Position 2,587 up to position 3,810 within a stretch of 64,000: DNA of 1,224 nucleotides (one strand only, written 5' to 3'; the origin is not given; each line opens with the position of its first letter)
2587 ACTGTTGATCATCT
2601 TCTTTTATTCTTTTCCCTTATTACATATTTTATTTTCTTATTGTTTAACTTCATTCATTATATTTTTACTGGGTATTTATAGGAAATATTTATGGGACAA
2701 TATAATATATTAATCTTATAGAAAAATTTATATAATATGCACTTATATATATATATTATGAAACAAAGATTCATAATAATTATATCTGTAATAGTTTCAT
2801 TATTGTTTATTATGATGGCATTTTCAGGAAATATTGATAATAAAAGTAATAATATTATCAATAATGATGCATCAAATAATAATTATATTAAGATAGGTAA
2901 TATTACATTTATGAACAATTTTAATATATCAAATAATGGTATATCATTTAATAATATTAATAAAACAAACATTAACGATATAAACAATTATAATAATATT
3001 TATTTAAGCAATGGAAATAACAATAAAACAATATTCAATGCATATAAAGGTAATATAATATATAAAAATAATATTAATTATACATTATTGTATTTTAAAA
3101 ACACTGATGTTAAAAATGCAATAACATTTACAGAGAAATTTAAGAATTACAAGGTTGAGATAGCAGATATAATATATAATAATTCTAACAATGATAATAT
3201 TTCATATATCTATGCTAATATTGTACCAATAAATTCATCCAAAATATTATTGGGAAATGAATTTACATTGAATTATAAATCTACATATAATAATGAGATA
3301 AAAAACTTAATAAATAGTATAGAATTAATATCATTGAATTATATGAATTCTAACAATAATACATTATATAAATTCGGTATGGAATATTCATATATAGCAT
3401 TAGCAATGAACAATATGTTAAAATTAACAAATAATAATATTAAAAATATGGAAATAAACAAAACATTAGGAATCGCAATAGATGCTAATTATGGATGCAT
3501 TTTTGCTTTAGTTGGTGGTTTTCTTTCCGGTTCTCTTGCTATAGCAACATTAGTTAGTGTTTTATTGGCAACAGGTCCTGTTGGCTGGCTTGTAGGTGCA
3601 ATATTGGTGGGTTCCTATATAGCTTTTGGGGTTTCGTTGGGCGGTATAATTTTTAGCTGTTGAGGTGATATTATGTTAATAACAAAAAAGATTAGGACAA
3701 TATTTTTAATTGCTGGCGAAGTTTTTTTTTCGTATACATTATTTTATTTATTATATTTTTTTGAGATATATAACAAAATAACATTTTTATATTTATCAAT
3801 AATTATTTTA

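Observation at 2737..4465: Polymorphic-toxin-like cassette: Asn-rich secreted protein ending in a Cys-X53-Cys hydrophobic hairpin, a 2-TM partner gene, and an orphan tail+partner module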

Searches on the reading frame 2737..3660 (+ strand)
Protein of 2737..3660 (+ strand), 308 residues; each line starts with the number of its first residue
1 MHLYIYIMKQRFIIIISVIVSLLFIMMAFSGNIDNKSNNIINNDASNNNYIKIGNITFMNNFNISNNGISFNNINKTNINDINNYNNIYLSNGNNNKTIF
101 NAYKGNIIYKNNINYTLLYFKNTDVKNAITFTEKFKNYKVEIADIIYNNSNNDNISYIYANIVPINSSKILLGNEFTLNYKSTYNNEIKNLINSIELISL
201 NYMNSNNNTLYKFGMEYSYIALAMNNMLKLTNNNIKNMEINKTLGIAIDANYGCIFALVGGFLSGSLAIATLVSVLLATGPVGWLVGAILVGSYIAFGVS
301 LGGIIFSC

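Call 6: search_protein_families(library=pfam, proteins=[window:2737-3660:+], max_evalue=1)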
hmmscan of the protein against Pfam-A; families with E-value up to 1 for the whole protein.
window:2737-3660:+ (308 aa): 0 families

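Call 11: find_homologous_proteins(query=window:2737-3660:+, max_evalue=0.01)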
Query window:2737-3660:+ (308 aa): 44 proteins with E <= 0.01 among 4779 candidates.
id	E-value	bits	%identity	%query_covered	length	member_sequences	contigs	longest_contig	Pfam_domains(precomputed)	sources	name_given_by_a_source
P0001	1.8e-127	443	79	98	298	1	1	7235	-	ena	-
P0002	6.0e-112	392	67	98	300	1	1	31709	-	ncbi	-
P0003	2.9e-104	367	64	96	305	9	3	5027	-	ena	-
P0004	2.0e-103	364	66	95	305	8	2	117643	-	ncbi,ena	-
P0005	4.7e-87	310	85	62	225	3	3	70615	-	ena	-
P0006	1.7e-80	289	56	97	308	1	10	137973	-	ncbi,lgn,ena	-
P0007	2.2e-77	279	52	98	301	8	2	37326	-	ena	-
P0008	8.6e-77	277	58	93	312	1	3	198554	-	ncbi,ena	-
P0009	5.5e-76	274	54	89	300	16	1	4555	-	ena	-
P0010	1.7e-74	269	54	94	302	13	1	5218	-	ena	-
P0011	3.9e-73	265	51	96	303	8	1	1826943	-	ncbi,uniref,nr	ncbi:hypothetical protein FAD_1647 [Ferroplasma acidiphilum]|uniref:Uncharacterized protein n=1 Tax=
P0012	1.3e-72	263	53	95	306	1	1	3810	-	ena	-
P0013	1.4e-72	263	54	96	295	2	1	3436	-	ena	-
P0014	1.9e-72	262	53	95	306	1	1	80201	-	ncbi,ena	-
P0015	9.2e-72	260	52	93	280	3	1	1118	-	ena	-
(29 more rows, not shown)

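Call 14: find_related_loci(query=A1, collection=genome_contigs, flank=10000)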
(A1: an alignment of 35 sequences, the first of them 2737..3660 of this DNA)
Query A1 (308 aa) in genome_contigs; peptide patterns used: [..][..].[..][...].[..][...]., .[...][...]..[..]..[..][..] (x = any residue, [..] = any of these).
118 stretches matched a pattern; 23 encode a relative of the query (tblastn E <= 1e-3); 23 distinct loci.
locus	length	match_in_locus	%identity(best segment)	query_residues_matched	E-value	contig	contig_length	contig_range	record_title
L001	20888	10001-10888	59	3-300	2e-86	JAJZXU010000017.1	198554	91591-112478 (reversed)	MAG: Thermoplasmata archaeon isolate TL1-4.bin55 NODE_14_length_198554_cov_27.261804, whole genome shotgun sequence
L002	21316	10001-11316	52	2-308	8e-78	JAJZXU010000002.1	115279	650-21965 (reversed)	MAG: Thermoplasmata archaeon isolate TL1-4.bin55 NODE_63_length_115279_cov_26.550820, whole genome shotgun sequence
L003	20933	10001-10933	56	3-303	2e-77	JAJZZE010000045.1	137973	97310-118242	MAG: Thermoplasmata archaeon isolate TL2-1.bin13 NODE_39_length_137973_cov_8.097500, whole genome shotgun sequence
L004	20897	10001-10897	51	7-308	4e-77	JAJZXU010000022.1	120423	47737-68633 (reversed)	MAG: Thermoplasmata archaeon isolate TL1-4.bin55 NODE_55_length_120423_cov_25.888932, whole genome shotgun sequence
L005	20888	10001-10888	51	7-308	1e-74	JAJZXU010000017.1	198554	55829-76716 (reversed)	MAG: Thermoplasmata archaeon isolate TL1-4.bin55 NODE_14_length_198554_cov_27.261804, whole genome shotgun sequence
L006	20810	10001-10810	55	6-280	7e-83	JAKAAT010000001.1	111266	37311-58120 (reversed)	MAG: Thermoplasmata archaeon isolate WH1.bin9 NODE_38_length_111266_cov_84.874634, whole genome shotgun sequence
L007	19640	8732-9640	52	9-308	9e-67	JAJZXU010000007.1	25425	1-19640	MAG: Thermoplasmata archaeon isolate TL1-4.bin55 NODE_1402_length_25425_cov_26.487865, whole genome shotgun sequence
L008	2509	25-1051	62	117-298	1e-57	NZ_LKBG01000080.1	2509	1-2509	Acidiplasma aeolicum strain VT contig_171, whole genome shotgun sequence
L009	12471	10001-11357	48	41-308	3e-48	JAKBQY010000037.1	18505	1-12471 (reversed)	MAG: Thermoplasmata archaeon isolate TL1-4.bin46 NODE_2383_length_18505_cov_24.560235, whole genome shotgun sequence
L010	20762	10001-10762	44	52-307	2e-46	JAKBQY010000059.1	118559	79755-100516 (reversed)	MAG: Thermoplasmata archaeon isolate TL1-4.bin46 NODE_57_length_118559_cov_21.521641, whole genome shotgun sequence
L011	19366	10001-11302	47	52-292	1e-42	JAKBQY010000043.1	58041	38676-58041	MAG: Thermoplasmata archaeon isolate TL1-4.bin46 NODE_304_length_58041_cov_23.587544, whole genome shotgun sequence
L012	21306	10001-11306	42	52-308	1e-42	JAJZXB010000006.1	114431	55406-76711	MAG: Thermoplasmata archaeon isolate TL1-3.bin39 NODE_80_length_114431_cov_70.404535, whole genome shotgun sequence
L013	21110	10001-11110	50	144-308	4e-36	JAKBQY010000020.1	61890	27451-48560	MAG: Thermoplasmata archaeon isolate TL1-4.bin46 NODE_269_length_61890_cov_24.965303, whole genome shotgun sequence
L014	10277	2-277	71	169-260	2e-35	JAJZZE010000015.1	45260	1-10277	MAG: Thermoplasmata archaeon isolate TL2-1.bin13 NODE_440_length_45260_cov_8.049299, whole genome shotgun sequence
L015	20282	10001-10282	61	167-260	4e-28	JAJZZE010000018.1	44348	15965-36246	MAG: Thermoplasmata archaeon isolate TL2-1.bin13 NODE_464_length_44348_cov_8.041632, whole genome shotgun sequence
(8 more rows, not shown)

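Call 26: find_encoding_contigs(protein=window:2758-3660:+, flank=10000, max_places=4)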
Protein window:2758-3660:+ (301 aa): 6 contigs read that carry it; 1 place shown.
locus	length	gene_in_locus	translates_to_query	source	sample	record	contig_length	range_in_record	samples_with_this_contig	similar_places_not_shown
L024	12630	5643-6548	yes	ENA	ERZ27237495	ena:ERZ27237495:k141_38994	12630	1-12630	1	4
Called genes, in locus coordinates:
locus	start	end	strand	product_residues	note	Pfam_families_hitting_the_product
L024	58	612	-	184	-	-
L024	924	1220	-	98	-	PF14213:DUF4325 (weak)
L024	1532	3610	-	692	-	-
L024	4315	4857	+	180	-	-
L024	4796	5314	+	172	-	PF13470:PIN_3 (weak), PF01850:PIN (weak)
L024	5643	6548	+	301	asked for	-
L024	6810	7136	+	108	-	-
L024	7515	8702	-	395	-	PF00083:Sugar_tr, PF07690:MFS_1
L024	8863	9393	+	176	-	PF01637:ATPase_2, PF13401:AAA_22 (weak), PF13173:AAA_14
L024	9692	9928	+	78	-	-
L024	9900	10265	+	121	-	PF01850:PIN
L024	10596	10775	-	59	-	-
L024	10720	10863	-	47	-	-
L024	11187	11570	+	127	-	PF22600:MTPAP-like_central (weak), PF01909:NTP_transf_2, PF18765:Polbeta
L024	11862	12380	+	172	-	-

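Call 29: find_related_loci(query=A1, collection=metagenome_contigs, flank=6000)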
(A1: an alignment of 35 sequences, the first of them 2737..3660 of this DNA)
Query A1 (308 aa) in metagenome_contigs; peptide patterns used: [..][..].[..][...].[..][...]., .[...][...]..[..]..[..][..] (x = any residue, [..] = any of these).
129 stretches matched a pattern, but none encodes a relative of the query by tblastn (E <= 1e-3).

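Call 30: search_protein_representatives(alignment_id=A1)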
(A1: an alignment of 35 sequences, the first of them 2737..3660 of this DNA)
Query: 35 sequences, 304 profile positions. Proteins with E-value up to 0.001 (for the whole library): 70; up to 1e-10: 50; up to 1e-30: 16. The best 70 are listed.
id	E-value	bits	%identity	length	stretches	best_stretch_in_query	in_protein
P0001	6.3e-119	413.1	-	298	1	1-301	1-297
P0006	4.5e-114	397.2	-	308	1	2-300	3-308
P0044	6.3e-94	331.0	-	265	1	45-304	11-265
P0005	8.8e-91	320.7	-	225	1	52-256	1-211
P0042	1.6e-82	293.6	-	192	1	106-286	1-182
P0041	1.8e-82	293.5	-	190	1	106-304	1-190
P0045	1.8e-61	224.5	-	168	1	138-289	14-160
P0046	2.7e-49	184.5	-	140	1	151-274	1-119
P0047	3.5e-46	174.2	-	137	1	159-282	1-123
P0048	1.2e-41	159.4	-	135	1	173-304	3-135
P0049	2.1e-40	155.3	-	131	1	176-304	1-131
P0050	3.3e-38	148.0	-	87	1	159-241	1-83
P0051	5.2e-35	137.6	-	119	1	173-261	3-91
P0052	2.1e-34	135.5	-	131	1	184-304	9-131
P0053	4.9e-34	134.4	-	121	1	176-285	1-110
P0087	2.1e-11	60.0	-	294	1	69-281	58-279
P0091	1.2e-10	57.5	-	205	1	122-265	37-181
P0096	1.9e-07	47.0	-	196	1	118-281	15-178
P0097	7.2e-07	45.2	-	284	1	111-277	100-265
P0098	2.0e-06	43.7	-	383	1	71-279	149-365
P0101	1.9e-05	40.5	-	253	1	140-272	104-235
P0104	5.8e-05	38.9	-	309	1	156-300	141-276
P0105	1.3e-04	37.7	-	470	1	69-279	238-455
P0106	1.5e-04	37.5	-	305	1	4-285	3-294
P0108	1.9e-04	37.2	-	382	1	145-287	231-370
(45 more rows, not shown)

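Call 32: list_cluster_members(proteins=[P0087, P0091, P0096, P0097, P0098, P0101, P0104, P0105, P0106, P0108])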
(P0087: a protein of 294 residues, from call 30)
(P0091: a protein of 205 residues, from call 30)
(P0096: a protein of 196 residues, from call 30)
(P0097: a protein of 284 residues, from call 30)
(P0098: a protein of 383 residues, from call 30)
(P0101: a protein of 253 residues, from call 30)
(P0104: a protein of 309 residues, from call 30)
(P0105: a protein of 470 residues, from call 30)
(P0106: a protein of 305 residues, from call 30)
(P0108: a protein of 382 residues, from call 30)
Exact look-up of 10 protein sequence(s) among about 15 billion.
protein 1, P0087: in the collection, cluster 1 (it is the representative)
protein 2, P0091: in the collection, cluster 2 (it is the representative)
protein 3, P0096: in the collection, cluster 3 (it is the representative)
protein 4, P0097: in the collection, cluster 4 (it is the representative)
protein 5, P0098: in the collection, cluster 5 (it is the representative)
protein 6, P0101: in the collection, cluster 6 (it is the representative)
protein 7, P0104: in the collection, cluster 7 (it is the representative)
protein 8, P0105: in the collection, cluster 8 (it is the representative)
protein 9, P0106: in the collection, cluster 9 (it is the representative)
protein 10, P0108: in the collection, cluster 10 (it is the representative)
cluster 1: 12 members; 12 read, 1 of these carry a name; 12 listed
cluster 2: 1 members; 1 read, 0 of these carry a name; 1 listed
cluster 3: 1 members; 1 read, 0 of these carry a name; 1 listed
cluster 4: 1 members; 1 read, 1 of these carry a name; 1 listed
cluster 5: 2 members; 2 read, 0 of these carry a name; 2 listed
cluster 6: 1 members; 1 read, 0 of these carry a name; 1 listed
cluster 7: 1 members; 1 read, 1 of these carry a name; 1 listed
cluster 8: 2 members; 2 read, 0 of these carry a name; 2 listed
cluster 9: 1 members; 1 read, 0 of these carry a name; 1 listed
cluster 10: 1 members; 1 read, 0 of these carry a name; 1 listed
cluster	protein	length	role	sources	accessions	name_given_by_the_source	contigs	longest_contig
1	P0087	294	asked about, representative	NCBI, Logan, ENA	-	-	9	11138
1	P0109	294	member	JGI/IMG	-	hypothetical protein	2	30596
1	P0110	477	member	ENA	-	-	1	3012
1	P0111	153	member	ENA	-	-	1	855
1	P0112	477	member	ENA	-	-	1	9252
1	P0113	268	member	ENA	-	-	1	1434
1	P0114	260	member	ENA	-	-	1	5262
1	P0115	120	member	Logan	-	-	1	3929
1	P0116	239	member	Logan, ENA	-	-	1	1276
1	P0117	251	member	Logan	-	-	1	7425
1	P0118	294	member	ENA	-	-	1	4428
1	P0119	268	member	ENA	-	-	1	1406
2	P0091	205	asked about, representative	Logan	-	-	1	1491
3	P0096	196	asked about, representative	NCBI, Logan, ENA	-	-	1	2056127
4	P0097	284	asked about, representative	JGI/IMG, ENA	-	hypothetical protein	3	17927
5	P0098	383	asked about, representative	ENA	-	-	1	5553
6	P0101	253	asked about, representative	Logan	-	-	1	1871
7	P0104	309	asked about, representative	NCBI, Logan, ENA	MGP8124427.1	MAG: hypothetical protein ACLQEQ_00950 [Nitrososphaerales archaeon]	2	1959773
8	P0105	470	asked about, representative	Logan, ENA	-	-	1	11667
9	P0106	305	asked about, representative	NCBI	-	-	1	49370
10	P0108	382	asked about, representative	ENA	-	-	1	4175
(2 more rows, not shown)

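Call 33: find_encoding_contigs(protein=P0105, flank=6000, max_places=2)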
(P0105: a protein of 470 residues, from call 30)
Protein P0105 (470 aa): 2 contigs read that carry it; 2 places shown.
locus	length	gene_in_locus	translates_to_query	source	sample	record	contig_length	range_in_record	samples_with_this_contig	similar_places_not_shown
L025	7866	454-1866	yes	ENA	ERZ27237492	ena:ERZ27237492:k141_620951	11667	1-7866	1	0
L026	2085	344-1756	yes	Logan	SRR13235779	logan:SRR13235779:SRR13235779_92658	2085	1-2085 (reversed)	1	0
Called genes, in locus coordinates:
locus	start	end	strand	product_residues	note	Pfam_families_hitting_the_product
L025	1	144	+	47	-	?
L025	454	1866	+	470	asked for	PF00801:PKD (weak)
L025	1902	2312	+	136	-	-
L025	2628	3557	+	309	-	-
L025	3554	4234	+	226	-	-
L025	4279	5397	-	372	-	PF01548:DEDD_Tnp_IS110, PF02371:Transposase_20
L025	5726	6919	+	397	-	PF00999:Na_H_Exchanger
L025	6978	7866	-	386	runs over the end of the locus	-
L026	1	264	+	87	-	?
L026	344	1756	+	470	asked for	PF00801:PKD (weak)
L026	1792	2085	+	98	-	?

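Call 34: find_encoding_contigs(protein=P0096, flank=6000, max_places=2)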
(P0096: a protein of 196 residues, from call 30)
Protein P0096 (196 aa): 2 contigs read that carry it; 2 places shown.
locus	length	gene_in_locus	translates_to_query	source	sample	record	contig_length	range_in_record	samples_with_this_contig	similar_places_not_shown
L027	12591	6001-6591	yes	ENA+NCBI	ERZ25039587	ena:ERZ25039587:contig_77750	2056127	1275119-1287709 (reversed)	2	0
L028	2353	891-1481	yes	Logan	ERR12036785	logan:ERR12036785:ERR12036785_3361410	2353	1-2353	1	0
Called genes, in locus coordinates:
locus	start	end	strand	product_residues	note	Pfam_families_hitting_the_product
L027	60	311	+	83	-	-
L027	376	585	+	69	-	-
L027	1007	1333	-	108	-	-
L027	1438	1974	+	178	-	PF07920:DUF1684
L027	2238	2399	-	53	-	-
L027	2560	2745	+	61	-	-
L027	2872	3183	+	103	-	PF00338:Ribosomal_S10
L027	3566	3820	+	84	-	PF22482:AsnC_trans_reg_3 (weak), PF01037:AsnC_trans_reg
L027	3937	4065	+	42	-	-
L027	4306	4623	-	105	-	-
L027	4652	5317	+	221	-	-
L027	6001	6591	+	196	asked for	-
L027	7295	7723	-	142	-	-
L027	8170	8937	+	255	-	PF00293:NUDIX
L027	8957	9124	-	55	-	-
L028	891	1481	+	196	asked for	-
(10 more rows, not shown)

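Call 42: find_encoding_contigs(protein=P0001, flank=6000, max_places=3)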
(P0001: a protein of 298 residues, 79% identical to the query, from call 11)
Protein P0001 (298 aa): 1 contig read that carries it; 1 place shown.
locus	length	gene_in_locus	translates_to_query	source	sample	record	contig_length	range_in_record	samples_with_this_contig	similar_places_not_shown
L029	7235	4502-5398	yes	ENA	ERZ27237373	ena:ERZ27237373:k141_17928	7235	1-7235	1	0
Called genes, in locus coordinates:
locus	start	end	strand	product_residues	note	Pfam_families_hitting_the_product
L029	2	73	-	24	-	?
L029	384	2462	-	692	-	-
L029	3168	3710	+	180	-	-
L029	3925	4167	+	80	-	-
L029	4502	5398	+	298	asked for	-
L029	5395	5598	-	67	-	-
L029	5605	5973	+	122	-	-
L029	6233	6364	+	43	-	-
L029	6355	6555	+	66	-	-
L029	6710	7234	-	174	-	?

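Call 43: find_encoding_contigs(protein=P0011, flank=8000, max_places=2)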
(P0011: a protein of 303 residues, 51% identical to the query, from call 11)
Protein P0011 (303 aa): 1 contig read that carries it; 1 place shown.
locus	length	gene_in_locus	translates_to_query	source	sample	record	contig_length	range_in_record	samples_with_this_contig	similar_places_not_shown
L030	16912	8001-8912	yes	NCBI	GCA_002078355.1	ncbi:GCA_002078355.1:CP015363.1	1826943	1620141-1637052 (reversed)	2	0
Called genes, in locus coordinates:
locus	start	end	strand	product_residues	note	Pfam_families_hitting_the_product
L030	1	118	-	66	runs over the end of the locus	PF01667:Ribosomal_S27e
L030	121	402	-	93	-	PF00935:Ribosomal_L44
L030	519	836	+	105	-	-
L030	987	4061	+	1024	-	PF00133:tRNA-synt_1, PF01406:tRNA-synt_1e (faint), PF09334:tRNA-synt_1g, PF01921:tRNA-synt_1f (weak), PF08264:Anticodon_1, PF19302:DUF5915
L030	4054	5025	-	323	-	PF01555:N6_N4_Mtase (weak), PF01170:UPF0020, PF13847:Methyltransf_31 (weak)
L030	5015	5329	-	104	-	PF13656:RNA_pol_L_2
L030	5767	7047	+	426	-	PF00009:GTP_EFTU, PF01926:MMR_HSR1 (faint), PF03144:GTP_EFTU_D2, PF03143:GTP_EFTU_D3, PF22594:GTP-eEF1A_C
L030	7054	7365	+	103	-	PF00338:Ribosomal_S10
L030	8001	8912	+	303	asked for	-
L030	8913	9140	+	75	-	-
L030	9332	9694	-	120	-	-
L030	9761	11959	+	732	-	PF00009:GTP_EFTU, PF22042:EF-G_D2, PF03144:GTP_EFTU_D2, PF14492:EFG_III, PF03764:EFG_IV, PF00679:EFG_C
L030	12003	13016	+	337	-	PF00291:PALP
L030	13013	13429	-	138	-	PF02566:OsmC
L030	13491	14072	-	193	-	PF01022:HTH_5 (faint)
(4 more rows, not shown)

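Call 48: predict_structure(alignment_id=A2)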
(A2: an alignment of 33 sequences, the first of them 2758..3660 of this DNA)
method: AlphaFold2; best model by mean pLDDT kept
length: 301 residues; sequences in the alignment: 33
mean_pLDDT: 69.3   pTM: 0.61
mean pLDDT of the five models: 69.3, 66.9, 66.2, 63.8, 63.4
residues with pLDDT >= 90: 34; 70-90: 149; 50-70: 53; < 50: 65
segments of 3 or more residues with pLDDT < 50: 1-4, 14-48, 73-91, 161-163
pLDDT, mean of each block of 10 residues (from residue 1): 53 49 31 27 40 75 65 43 39 69 84 81 87 85 84 75 65 90 90 82 81 94 93 78 55 71 77 79 80 61 45
secondary structure, 60 per line:
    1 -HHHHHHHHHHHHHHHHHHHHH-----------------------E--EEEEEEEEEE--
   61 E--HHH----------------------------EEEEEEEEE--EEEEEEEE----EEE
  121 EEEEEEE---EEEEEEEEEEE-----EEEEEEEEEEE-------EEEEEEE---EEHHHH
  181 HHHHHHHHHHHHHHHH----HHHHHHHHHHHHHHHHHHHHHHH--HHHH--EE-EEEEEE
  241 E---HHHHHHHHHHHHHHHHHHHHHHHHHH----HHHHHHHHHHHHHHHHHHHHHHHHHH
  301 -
elements in order: H2-22 E49-58 E95-103 E106-113 E118-127 E131-141 E147-157 E165-171 H177-196 H201-223 H226-229 E235-241 H245-270 H275-300
